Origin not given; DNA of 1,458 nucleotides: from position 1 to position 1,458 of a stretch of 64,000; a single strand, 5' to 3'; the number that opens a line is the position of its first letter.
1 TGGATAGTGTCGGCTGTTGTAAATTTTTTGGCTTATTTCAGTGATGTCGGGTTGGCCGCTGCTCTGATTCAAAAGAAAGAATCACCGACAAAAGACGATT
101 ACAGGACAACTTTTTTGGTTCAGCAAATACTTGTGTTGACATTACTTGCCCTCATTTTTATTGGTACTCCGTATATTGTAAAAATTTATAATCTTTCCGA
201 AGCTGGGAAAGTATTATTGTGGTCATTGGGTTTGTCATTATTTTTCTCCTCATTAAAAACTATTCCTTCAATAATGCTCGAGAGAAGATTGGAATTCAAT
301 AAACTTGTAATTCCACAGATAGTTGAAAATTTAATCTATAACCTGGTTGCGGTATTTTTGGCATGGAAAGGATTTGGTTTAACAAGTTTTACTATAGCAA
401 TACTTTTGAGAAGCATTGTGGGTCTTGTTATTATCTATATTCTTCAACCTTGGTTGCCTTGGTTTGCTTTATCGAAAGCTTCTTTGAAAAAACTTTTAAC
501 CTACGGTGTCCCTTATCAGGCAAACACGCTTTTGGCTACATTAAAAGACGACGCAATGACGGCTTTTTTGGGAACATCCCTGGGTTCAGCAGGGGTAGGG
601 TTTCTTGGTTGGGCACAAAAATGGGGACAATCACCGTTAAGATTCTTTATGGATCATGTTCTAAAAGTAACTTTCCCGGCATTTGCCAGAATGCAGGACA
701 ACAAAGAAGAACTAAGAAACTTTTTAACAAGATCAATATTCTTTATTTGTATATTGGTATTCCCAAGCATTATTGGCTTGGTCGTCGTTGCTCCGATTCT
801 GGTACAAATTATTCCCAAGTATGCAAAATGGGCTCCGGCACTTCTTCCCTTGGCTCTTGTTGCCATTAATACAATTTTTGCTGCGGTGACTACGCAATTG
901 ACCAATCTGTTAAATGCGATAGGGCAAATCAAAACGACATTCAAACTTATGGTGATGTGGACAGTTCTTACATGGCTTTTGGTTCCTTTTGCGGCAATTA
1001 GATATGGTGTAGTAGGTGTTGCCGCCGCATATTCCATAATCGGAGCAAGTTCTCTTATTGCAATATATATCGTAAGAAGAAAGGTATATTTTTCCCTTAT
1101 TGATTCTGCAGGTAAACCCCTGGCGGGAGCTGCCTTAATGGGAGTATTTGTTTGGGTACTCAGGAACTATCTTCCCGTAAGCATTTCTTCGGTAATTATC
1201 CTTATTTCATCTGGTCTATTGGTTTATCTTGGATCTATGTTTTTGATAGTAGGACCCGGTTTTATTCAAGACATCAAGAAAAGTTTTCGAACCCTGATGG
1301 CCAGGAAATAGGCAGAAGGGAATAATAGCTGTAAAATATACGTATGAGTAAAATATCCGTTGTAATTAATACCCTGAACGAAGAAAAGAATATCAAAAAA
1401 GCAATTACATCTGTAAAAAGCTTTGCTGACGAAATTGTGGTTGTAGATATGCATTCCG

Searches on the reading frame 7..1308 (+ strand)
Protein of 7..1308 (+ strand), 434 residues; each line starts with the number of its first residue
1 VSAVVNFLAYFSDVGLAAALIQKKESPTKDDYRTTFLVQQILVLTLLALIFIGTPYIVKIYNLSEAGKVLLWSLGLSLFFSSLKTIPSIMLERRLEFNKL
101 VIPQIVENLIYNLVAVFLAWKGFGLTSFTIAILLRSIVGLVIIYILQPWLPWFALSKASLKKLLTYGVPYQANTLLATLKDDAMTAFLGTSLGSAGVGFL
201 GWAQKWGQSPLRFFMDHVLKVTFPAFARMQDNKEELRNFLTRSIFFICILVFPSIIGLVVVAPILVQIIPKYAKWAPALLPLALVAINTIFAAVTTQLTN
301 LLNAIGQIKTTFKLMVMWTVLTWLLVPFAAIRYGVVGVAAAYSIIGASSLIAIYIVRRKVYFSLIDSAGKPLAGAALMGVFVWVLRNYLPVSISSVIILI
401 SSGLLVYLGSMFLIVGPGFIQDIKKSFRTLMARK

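Call 16: search_protein_families(library=pfam, proteins=[window:7-1308:+], max_evalue=0.001)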
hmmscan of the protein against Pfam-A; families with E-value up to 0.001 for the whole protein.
window:7-1308:+ (434 aa): 3 families
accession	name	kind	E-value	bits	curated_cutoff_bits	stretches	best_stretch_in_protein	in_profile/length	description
PF13440.11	Polysacc_synt_3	-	8.7e-49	166.8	23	1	2-269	18-283/293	Polysaccharide biosynthesis protein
PF01943.22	Polysacc_synt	-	5e-18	65.9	28.2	1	3-230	43-274/274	Polysaccharide biosynthesis protein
PF03023.19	MurJ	-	1.3e-07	31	27.4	1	41-390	64-437/451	Lipid II flippase MurJ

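Call 82: search_protein_families(library=ncbifam, proteins=[window:7-1308:+], max_evalue=0.001)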
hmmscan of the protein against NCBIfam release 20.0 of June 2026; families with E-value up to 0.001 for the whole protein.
window:7-1308:+ (434 aa): 4 families
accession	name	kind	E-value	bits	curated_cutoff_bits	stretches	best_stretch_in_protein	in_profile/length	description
NF007773.0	PRK10459.1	equivalog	8.9e-36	123.9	273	1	3-427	49-479/492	MOP flippase family protein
NF058658.1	Oglyco_Wzx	exception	1.4e-33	116.6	720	1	10-406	59-451/478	O-glycosylation flippase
NF047674.1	TeichurnBiosyTuaB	equivalog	1.7e-18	66.9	580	1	3-394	50-444/469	teichuronic acid biosynthesis protein TuaB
TIGR01695.1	murJ_mviN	equivalog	3.6e-11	42.5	235.55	1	32-408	81-486/506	murein biosynthesis integral membrane protein MurJ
